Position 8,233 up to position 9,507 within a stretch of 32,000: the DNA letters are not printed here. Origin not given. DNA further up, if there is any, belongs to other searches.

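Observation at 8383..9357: ASCH (PUA-like reader) fused to an unassigned B3/EcoRII-N-like C-terminal domain inside the operon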

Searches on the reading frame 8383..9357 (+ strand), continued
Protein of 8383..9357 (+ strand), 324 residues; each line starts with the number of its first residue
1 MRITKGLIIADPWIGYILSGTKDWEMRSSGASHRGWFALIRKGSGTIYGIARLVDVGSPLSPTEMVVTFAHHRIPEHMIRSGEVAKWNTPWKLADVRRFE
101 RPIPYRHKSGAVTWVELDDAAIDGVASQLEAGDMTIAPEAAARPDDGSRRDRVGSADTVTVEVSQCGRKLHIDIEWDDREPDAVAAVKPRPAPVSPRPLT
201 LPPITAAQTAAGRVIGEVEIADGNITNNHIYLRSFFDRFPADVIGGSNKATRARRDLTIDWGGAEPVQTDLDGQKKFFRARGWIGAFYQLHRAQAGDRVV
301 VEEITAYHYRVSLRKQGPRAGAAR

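Call 64: fold_search(model_id=the predicted structure, library=pdb)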
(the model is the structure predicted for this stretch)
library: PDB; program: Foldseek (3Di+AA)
matches with E <= 10: 212; with E <= 0.001: 1
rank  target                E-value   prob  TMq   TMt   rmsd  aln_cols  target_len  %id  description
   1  2dp9                  2.6e-06  1.00  0.24  0.52   6.5       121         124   30  Crystal Structure of Conserved Hypothetical Protein TTHA0113 from Thermus thermophilus HB8 (released 2006-11-08)
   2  2e5o_MODEL_1_A        1.6e-03  1.00  0.26  0.51   6.4       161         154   14  'Solution structure of the TRIP_4C domain of target of activating signal cointegrator 1 (released 2008-01-01)
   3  5y6c_A                2.1e-03  1.00  0.24  0.46   6.3       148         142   12  Crystal structure of ZmASCH S128A mutant protein from Zymomonas mobilis (released 2018-07-18)
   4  8yew                  2.4e-03  1.00  0.26  0.52   7.3       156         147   15  TRIP4 ASCH domain in unliganded form (released 2024-06-26)
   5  5gus_B                2.6e-03  1.00  0.24  0.47   5.9       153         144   13  Crystal structure of ASCH domain from Zymomonas mobilis (released 2017-08-30)
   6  8yfi_A                2.9e-03  1.00  0.26  0.54   6.2       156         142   15  TRIP4 ASCH domain in complex with a 12bp dsDNA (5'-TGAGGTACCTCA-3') (released 2024-06-26)
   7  5guq_C                3.9e-03  1.00  0.25  0.47   5.8       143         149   12  Crystal structure of ASCH from Zymomonas mobilis (released 2017-08-30)
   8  9kyk                  4.6e-03  1.00  0.27  0.51   6.8       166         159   14  Crystal structure of human TRIP4 (released 2025-08-20)
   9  8alz_A                4.6e-03  1.00  0.26  0.32   6.6       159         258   15  Cryo-EM structure of ASCC3 in complex with ASC1 (released 2023-03-08)
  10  5y6b_B                4.6e-03  1.00  0.24  0.46   6.2       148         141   11  Crystal structure of ZmASCH Y47F mutant protein from Zymomonas mobilis (released 2018-07-18)
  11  5gus_A                6.4e-03  1.00  0.25  0.49   5.9       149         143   13  Crystal structure of ASCH domain from Zymomonas mobilis (released 2017-08-30)
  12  9kyl_A                7.2e-03  1.00  0.24  0.52   7.0       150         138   15  Crystal structure of human TRIP4 in complex with 11bp dsDNA (released 2025-08-20)
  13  5y6b_A                7.2e-03  1.00  0.25  0.48   6.0       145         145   12  Crystal structure of ZmASCH Y47F mutant protein from Zymomonas mobilis (released 2018-07-18)
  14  1wk2                  8.0e-03  1.00  0.19  0.65   3.5       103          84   25  Crystal structure of a hypothetical protein from thermus thermophilus HB8 (released 2004-11-30)
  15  5y6b_D                9.0e-03  1.00  0.26  0.53   5.7       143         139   13  Crystal structure of ZmASCH Y47F mutant protein from Zymomonas mobilis (released 2018-07-18)
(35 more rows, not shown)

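Call 66: search_protein_families(library=padloc, proteins=[L034:4454-5527:+, L034:5524-6861:+, L034:6854-9976:+, L034:10001-10900:+, L012:11466-15698:+, L026:10899-12587:+, L027:10834-11325:+, L049:7032-8657:+, L049:3577-6966:+, L044:4495-7629:+], max_evalue=0.00001)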
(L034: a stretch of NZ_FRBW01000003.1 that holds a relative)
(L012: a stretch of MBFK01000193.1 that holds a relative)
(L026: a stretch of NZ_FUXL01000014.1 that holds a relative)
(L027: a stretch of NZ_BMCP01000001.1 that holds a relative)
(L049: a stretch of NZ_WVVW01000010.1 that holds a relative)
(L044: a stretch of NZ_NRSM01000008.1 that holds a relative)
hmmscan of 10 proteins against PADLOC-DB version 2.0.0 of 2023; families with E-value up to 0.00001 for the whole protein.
L034:4454-5527:+ (357 aa): 11 families
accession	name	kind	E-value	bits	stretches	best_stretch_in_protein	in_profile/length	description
PDLC00612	ZorB1|ZorB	-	6.3e-117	388.3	2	118-352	52-286/293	MotB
PDLC00610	ZorB1|ZorB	-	4.5e-57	191.5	2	153-340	51-242/254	MotB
PDLC00608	ZorB1|ZorB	-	3.6e-35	119.4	1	149-340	48-233/243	MotB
PDLC00609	ZorB1|ZorB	-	6.9e-20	69.6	1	4-334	5-216/232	MotB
PDLC00641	ZorB2|ZorB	-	8.2e-14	49.8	1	159-335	54-225/238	MotB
PDLC03976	PD-Lambda-1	-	4.8e-07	27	1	27-150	10-130/491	-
PDLC03865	LmuB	-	2.1e-06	24.2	1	55-152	634-733/1007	-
PDLC03859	LmuB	-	2.7e-06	24.9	1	55-198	363-504/611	-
PDLC00580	JetC3|JetC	-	5.7e-06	22.9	1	44-150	290-396/1068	DUF3584 domain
PDLC00006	DruC1|DruC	-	6.6e-06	22.9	1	49-169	166-286/626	Unknown function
PDLC02722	PbeC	-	7.3e-06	22.9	1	51-168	363-488/643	PbeC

L034:5524-6861:+ (445 aa): 7 families
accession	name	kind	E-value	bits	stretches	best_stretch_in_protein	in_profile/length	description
PDLC00619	ZorC1|ZorC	-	4.1e-157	521.5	1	13-445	5-437/437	EH signature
PDLC00621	ZorC1|ZorC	-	5.1e-59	198.7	1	31-440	27-446/467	EH signature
PDLC00626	ZorC1|ZorC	-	1.5e-41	141.1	1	34-441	30-439/458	EH signature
PDLC00622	ZorC1|ZorC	-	7.9e-39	131.8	1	30-438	23-442/462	EH signature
PDLC00620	ZorC1|ZorC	-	1.6e-27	94.7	1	120-419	70-379/432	EH signature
PDLC00617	ZorC1|ZorC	-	6e-08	30.2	1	284-408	276-401/483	EH signature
PDLC00625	ZorC1|ZorC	-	3.8e-06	23.8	1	293-411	310-423/551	EH signature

L034:6854-9976:+ (1040 aa): 29 families (the best 25 are shown)
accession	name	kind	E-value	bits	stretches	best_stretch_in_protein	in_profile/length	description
PDLC00629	ZorD1|ZorD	-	0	1268.5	1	11-1037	8-1009/1012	"SWI2/SNF2 helicase, Mrr-like nuclease"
PDLC00634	ZorD1|ZorD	-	7.3e-230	763.9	1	62-1006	65-990/1208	"SWI2/SNF2 helicase, Mrr-like nuclease"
PDLC00631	ZorD1|ZorD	-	2.4e-156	520.3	1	65-1003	42-928/1071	"SWI2/SNF2 helicase, Mrr-like nuclease"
PDLC00633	ZorD1|ZorD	-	1.6e-117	391.8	2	637-997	544-897/908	"SWI2/SNF2 helicase, Mrr-like nuclease"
PDLC00632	ZorD1|ZorD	-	3.7e-113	377.4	1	344-993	418-1088/1101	"SWI2/SNF2 helicase, Mrr-like nuclease"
PDLC00627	ZorD1|ZorD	-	1.3e-100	335.8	1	358-982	304-986/1006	"SWI2/SNF2 helicase, Mrr-like nuclease"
PDLC00628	ZorD1|ZorD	-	1e-78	263.2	2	637-955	622-943/1171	"SWI2/SNF2 helicase, Mrr-like nuclease"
PDLC02854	DpdE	-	6.1e-74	247.5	1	380-990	451-1067/1083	DpdE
PDLC00630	ZorD1|ZorD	-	8.7e-64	214.3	1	520-983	150-645/817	"SWI2/SNF2 helicase, Mrr-like nuclease"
PDLC02842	DpdE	-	5.5e-58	194.5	1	490-985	689-1151/1176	DpdE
PDLC02849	DpdE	-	1.2e-54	183.8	2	637-952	496-806/857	DpdE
PDLC02850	DpdE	-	1.2e-53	180.4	1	638-952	902-1215/1282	DpdE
PDLC02845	DpdE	-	8.4e-52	174.2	2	637-953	940-1247/1293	DpdE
PDLC02851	DpdE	-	3.8e-48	162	2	636-952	696-1008/1055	DpdE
PDLC02848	DpdE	-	9.3e-30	101.3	1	638-783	454-597/856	DpdE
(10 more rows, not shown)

L034:10001-10900:+ (299 aa): 0 families

L012:11466-15698:+ (1410 aa): 9 families
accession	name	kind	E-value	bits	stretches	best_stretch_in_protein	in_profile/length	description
PDLC03968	TmtA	-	1.6e-55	186.5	2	50-359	73-386/1486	-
PDLC03972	TmtA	-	1e-31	108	2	55-204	44-209/1302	-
PDLC03966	TmtA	-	3.3e-28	96.1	2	52-200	43-226/1655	-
PDLC03964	TmtA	-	1.3e-23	81.1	2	55-143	50-143/1538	-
PDLC03965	TmtA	-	1.9e-23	80.5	2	51-143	30-125/1370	-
PDLC03971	TmtA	-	1.3e-14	50.7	2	56-180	58-187/1782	-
PDLC03970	TmtA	-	7.3e-13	45.3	1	58-126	68-136/1552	-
PDLC03967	TmtA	-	7.9e-08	29.1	1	58-130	44-121/1063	-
PDLC03969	TmtA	-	1.9e-07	27.1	0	274-307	280-313/1563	-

L026:10899-12587:+ (562 aa): 3 families
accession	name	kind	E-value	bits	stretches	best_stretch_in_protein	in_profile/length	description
PDLC04709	PDC-M55C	-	3.6e-20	70.1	1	10-551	17-528/554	-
PDLC04151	HEC-05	-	5.4e-18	63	1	7-105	25-137/600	-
PDLC04150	HEC-05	-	5e-16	56.6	1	15-336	15-357/583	-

L027:10834-11325:+ (163 aa): 0 families

L049:7032-8657:+ (541 aa): 43 families (the best 25 are shown)
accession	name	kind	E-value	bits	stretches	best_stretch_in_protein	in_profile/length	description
PDLC03021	MTase_I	-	2.3e-181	601.9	1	1-541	2-489/491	Type I methyltransferase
PDLC03026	MTase_I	-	3.4e-65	219.1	1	19-537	19-473/487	Type I methyltransferase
PDLC03025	MTase_I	-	1.9e-62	209.7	2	270-440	234-401/569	Type I methyltransferase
PDLC04134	mad2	-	4.9e-45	152.3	1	16-454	155-489/492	mads_2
PDLC03036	MTase_I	-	3.2e-41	139.4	1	123-425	155-445/635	Type I methyltransferase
PDLC03022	MTase_I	-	4.4e-33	112.6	2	247-449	233-443/857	Type I methyltransferase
PDLC03318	MTase_II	-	3.4e-32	109.6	2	153-292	322-460/723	Type II methyltransferase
PDLC03018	MTase_I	-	7.2e-32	108.6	2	132-219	263-350/749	Type I methyltransferase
PDLC03031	MTase_I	-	1.1e-29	101.3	1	155-411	162-403/834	Type I methyltransferase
PDLC03034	MTase_I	-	2.3e-28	96.9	2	138-296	290-439/672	Type I methyltransferase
PDLC03027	MTase_I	-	5.3e-28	96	1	242-433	193-382/810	Type I methyltransferase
PDLC03218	MTase_II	-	1.3e-25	88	2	259-411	327-481/532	Type II methyltransferase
PDLC03240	MTase_II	-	2e-19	67.8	2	249-411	224-382/511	Type II methyltransferase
PDLC03317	MTase_II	-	3.7e-19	66.5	1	129-403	249-522/831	Type II methyltransferase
PDLC03035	MTase_I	-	9.7e-19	65.3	1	137-413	132-389/653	Type I methyltransferase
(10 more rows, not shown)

L049:3577-6966:+ (1129 aa): 11 families
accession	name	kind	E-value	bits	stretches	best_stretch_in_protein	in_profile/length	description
PDLC03047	REase_I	-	0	1444.6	1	4-1123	2-1103/1107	Type I restriction enzyme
PDLC03049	REase_I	-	3.6e-40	135.7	1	219-727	15-527/807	Type I restriction enzyme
PDLC03042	REase_I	-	3.8e-38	128.6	1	361-744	443-845/1170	Type I restriction enzyme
PDLC04472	PDC-M16A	-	1.4e-27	94.4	1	7-220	1-207/930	-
PDLC03658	mREase_IV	-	2.1e-25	86.6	1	361-725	221-546/953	Type IV methyl-directed restriction enzyme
PDLC02707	PbeA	-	2.2e-20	70.8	1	354-726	244-619/672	PbeA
PDLC03659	mREase_IV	-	8.5e-17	58.3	1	361-724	217-553/945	Type IV methyl-directed restriction enzyme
PDLC02704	PbeA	-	1.3e-11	41.7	1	478-699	386-606/682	PbeA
PDLC03597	REase_MTase_IIG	-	4.4e-08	29.1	0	363-427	168-232/1646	Type IIG restriction enzyme-methyltransferase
PDLC03040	REase_I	-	5.7e-07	25.7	1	669-724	613-667/1029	Type I restriction enzyme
PDLC03048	REase_I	-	1.1e-06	25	1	361-511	239-409/976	Type I restriction enzyme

L044:4495-7629:+ (1044 aa): 15 families
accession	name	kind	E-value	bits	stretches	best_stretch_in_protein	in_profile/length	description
PDLC03659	mREase_IV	-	3.2e-190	632.3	1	112-1035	15-936/945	Type IV methyl-directed restriction enzyme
PDLC03658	mREase_IV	-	8.5e-65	217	1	132-677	39-567/953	Type IV methyl-directed restriction enzyme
PDLC02707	PbeA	-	3.7e-33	113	2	194-513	108-454/672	PbeA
PDLC02704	PbeA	-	1.7e-26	90.9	3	574-669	550-645/682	PbeA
PDLC03047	REase_I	-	3e-14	49.7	1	319-475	343-495/1107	Type I restriction enzyme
PDLC03049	REase_I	-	1.9e-13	47.3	1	319-667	167-538/807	Type I restriction enzyme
PDLC02706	PbeA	-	1.2e-12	45.3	1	436-512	396-474/722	PbeA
PDLC02703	PbeA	-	5.3e-10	36.5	0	607-671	551-617/626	PbeA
PDLC02705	PbeA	-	1.3e-09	34.8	1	563-669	527-634/691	PbeA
PDLC03042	REase_I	-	1.4e-08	30.6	0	546-666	709-843/1170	Type I restriction enzyme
PDLC03829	ZacB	-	5.6e-08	30.1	1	195-300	276-379/586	-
PDLC03597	REase_MTase_IIG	-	1.5e-06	24.1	0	621-664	561-604/1646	Type IIG restriction enzyme-methyltransferase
PDLC02501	BrxHI|BrxHII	-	4.8e-06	22.9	1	559-656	246-343/925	BrxHI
PDLC02500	BrxHI|BrxHII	-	4.9e-06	23.4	0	540-681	457-598/933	BrxHI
PDLC03928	PsyrT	-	9.9e-06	22.1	0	561-654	241-334/689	-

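Call 69: search_protein_families(library=pfam, proteins=[L027:10834-11325:+, L029:8624-9724:+, L029:10916-11419:+, L031:7797-9143:+, L044:8264-9058:+, L044:11041-12351:+, L040:12112-13434:+], max_evalue=0.01)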
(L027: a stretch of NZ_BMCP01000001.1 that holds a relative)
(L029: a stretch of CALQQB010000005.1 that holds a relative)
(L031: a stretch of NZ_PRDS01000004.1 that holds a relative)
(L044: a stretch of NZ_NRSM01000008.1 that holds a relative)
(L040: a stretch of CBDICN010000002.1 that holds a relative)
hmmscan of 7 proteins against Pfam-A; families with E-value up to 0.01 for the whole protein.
L027:10834-11325:+ (163 aa): 0 families

L029:8624-9724:+ (366 aa): 0 families

L029:10916-11419:+ (167 aa): 1 family
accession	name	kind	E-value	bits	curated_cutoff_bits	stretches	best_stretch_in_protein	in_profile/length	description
PF04014.23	MazE_antitoxin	-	0.0025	18.2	24.7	1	93-130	5-43/48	Antidote-toxin recognition MazE, bacterial antitoxin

L031:7797-9143:+ (448 aa): 4 families
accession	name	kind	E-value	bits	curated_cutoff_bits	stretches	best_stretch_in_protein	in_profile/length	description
PF02518.31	HATPase_c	-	2.2e-17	63.9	26.4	1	336-440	2-109/111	Histidine kinase-, DNA gyrase B-, and HSP90-like ATPase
PF00512.31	HisKA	-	8.5e-05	23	26.9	1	236-283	3-51/66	His Kinase A (phospho-acceptor) domain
PF13581.12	HATPase_c_2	-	0.00025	21.5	27.4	1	340-415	36-110/127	Histidine kinase-like ATPase domain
PF13589.12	HATPase_c_3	-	0.0068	16.9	25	0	341-392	4-56/137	Histidine kinase-, DNA gyrase B-, and HSP90-like ATPase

L044:8264-9058:+ (264 aa): 1 family
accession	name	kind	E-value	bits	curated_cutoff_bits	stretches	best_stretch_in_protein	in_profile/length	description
PF03747.19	ADP_ribosyl_GH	-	5.2e-21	76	26.2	1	145-224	200-286/287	ADP-ribosylglycohydrolase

L044:11041-12351:+ (436 aa): 0 families

L040:12112-13434:+ (440 aa): 0 families

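Call 80: search_dna_similar(query=window:8383-9354:+, collection=plasmids, mode=protein, max_rows=25)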
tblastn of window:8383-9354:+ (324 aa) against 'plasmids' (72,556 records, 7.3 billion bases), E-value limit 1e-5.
Records with a match: 33; places in all: 34; records where one place covers at least 80% of the query: 0.
Best place of each record, by identity: 60-80% 2; <60% 31.
By first word of the organism name: Vibrio 10; Piscirickettsia 9; Bradyrhizobium 2; Paenibacillus 2; Clostridioides 2; Marinobacter 1; Brevibacillus 1; Bacillus 1; Photobacterium 1; Aneurinibacillus 1; and 3 more.
By predicted mobility (MOB-suite, as given by PLSDB): non-mobilizable 27; conjugative 3; mobilizable 3.
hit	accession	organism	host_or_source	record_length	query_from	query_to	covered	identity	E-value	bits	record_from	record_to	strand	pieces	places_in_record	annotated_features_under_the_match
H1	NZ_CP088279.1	Bradyrhizobium barranii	Glycine max cv. AC Glengarry,cell ...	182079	1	316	73%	68.6%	6e-57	352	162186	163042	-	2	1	hypothetical protein (x2) | helicase-related protein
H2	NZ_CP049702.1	Bradyrhizobium barranii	Glycine max cv. AC Glengarry,cell ...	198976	1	316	73%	68.6%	6e-57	352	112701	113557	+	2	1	hypothetical protein (x2) | helicase-related protein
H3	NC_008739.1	Marinobacter nauticus VT8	-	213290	3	121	37%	48.3%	3e-23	107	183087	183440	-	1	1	ASCH domain-containing protein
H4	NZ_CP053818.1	Vibrio cholerae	bacterial culture,Water sample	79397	1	117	36%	48.7%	1e-25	114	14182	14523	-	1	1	ASCH domain-containing protein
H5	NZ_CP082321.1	Vibrio alginolyticus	mix culture,water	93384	1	117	36%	47.9%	6e-24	109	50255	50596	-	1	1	ASCH domain-containing protein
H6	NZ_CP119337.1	Vibrio alginolyticus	Takifugu ocellatus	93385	1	117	36%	47.9%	6e-24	109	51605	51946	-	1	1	ASCH domain-containing protein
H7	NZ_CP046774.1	Vibrio alginolyticus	wound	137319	1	117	36%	47.0%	2e-23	107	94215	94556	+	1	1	ASCH domain-containing protein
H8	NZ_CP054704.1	Vibrio alginolyticus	Penaeus monodon,cell culture,post ...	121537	1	117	36%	47.0%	5e-22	103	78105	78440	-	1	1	hypothetical protein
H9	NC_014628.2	Paenibacillus polymyxa SC2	-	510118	3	118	36%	45.7%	1e-16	88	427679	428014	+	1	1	ASCH domain-containing protein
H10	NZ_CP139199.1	Paenibacillus polymyxa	mixed culture,soil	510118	3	118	36%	45.7%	1e-16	88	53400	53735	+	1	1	ASCH domain-containing protein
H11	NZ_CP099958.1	Vibrio alginolyticus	Anadara tuberculosa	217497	1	117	36%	45.3%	4e-22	104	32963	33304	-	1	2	ASCH domain-containing protein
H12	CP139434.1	Brevibacillus halotolerans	cell culture,freshwater soil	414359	5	122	36%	42.4%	5e-13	77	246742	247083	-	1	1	ASCH domain-containing protein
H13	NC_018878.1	Bacillus thuringiensis Bt407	-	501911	2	119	36%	38.8%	2e-15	84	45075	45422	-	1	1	ASCH domain-containing protein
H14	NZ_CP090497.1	Photobacterium damselae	Seriola lalandi,Cell culture,Caudal ...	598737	5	117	35%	40.0%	1e-16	88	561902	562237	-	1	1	ASCH domain-containing protein | hypothetical protein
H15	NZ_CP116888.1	Aneurinibacillus sp. Ricciae_BoGa-3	whole organism,Plant material,Lab grown ...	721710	2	118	36%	37.6%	3e-12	75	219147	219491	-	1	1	ASCH domain-containing protein | hypothetical protein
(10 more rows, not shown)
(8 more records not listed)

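Call 81: get_annotated_region(hit=H4, flank=7000)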
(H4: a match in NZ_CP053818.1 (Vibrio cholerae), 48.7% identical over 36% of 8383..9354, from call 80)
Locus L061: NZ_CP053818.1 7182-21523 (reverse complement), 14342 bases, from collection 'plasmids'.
description: Vibrio cholerae strain SA7G plasmid pSA7G1, complete sequence
organism: Vibrio cholerae (NCBI taxid 666)
taxonomy: Bacteria; Pseudomonadota; Gammaproteobacteria; Vibrionales; Vibrionaceae; Vibrio; Vibrio cholerae
host: -; source: bacterial culture,Water sample; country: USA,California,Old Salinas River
typing (MOB-suite, as given by PLSDB): non-mobilizable
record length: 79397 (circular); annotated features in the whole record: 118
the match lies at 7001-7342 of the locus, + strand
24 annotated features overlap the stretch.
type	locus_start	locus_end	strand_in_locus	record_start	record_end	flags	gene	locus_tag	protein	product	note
CDS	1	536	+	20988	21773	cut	-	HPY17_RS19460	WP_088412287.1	site-specific integrase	GO:0015074 - DNA integration [Evidence IEA]; GO:0006310 - DNA recombination [Evidence IEA]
CDS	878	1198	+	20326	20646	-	-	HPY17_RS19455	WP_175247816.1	hypothetical protein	-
CDS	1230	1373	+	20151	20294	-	-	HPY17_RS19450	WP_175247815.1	hypothetical protein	-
CDS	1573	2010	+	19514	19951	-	-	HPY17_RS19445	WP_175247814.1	hypothetical protein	-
CDS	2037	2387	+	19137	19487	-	-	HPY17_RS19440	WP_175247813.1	hypothetical protein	-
CDS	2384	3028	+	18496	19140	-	-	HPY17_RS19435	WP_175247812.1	hypothetical protein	-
CDS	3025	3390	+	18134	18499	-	-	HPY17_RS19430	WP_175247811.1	hypothetical protein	-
CDS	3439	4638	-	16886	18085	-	-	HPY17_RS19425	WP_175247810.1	hypothetical protein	-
CDS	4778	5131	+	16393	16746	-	-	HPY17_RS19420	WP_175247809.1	hypothetical protein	-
CDS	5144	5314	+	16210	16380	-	-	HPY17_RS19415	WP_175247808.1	hypothetical protein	-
CDS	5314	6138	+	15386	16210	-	-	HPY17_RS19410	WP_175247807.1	Dam family site-specific DNA-(adenine-N6)-methyltransferase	GO:0006306 - DNA methylation [Evidence IEA]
CDS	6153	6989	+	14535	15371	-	-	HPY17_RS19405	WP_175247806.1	hypothetical protein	-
CDS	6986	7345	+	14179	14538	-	-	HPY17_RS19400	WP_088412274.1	ASCH domain-containing protein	-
CDS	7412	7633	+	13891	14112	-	-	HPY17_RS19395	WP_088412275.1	hypothetical protein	-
CDS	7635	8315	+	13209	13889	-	-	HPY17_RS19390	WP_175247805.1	hypothetical protein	-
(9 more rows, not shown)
